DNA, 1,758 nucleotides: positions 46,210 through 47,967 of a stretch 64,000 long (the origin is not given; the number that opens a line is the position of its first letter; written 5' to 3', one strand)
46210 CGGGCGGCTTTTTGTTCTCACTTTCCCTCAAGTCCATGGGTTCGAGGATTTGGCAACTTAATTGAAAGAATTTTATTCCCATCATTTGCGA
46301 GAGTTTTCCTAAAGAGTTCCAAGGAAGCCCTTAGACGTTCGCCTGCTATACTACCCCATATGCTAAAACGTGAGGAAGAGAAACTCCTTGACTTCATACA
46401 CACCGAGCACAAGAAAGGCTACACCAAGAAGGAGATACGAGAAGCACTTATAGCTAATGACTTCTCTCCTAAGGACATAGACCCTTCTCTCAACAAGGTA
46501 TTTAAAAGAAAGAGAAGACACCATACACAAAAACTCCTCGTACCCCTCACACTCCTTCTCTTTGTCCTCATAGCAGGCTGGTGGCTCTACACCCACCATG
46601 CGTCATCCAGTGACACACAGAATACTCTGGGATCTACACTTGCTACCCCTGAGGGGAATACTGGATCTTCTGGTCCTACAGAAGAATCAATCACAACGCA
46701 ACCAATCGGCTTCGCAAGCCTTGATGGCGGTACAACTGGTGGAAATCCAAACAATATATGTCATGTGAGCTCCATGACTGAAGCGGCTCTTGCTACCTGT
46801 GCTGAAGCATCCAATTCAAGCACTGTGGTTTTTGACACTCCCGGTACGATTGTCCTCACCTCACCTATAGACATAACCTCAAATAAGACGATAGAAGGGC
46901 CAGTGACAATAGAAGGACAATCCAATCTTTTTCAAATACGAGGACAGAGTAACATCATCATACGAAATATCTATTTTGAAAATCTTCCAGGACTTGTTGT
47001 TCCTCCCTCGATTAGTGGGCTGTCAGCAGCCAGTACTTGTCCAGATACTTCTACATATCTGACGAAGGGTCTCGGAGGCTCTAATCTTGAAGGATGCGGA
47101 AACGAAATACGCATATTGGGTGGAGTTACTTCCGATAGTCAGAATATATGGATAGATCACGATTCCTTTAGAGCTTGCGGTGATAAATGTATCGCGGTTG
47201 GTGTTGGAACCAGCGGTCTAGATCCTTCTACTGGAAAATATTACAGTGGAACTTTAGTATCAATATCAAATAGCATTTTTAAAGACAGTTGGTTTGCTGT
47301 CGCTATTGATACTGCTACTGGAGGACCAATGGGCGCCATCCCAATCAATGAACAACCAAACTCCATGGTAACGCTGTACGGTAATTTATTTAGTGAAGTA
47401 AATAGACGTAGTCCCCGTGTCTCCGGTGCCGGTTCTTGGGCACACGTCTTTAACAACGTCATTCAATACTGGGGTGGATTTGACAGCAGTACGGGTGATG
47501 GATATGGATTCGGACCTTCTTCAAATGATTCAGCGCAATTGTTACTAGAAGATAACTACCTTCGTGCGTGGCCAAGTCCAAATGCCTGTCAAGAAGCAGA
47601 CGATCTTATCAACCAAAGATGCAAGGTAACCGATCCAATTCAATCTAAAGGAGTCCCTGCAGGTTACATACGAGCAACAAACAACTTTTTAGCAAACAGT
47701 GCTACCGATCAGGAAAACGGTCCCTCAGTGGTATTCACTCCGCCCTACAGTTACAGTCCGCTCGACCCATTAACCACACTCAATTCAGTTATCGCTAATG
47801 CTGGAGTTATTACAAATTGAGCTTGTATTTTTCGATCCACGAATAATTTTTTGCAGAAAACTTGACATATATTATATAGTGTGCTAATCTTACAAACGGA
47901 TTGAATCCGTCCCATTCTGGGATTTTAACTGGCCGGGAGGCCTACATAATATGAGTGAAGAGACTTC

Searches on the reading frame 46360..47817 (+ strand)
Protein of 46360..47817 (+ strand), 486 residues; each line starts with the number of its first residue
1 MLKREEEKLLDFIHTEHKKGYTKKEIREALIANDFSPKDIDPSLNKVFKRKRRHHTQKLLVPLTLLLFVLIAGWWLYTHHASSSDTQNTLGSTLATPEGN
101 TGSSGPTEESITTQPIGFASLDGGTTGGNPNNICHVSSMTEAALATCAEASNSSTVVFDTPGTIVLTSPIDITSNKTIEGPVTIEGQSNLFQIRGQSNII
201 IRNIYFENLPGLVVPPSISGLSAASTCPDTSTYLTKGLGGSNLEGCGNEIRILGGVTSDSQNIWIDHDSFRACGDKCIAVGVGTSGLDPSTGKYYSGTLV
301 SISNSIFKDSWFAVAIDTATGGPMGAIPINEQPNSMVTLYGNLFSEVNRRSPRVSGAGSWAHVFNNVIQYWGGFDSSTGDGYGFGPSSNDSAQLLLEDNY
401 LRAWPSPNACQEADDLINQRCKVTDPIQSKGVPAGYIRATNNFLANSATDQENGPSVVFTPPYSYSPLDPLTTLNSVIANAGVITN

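Call 81: search_protein_families(library=pfam, proteins=[window:46360-47817:+], max_evalue=0.01)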
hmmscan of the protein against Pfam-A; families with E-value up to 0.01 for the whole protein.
window:46360-47817:+ (486 aa): 1 family
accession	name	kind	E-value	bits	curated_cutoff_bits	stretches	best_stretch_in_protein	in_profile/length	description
PF00544.25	Pectate_lyase_4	-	3.2e-10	40.4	24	1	168-384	29-196/211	Pectate lyase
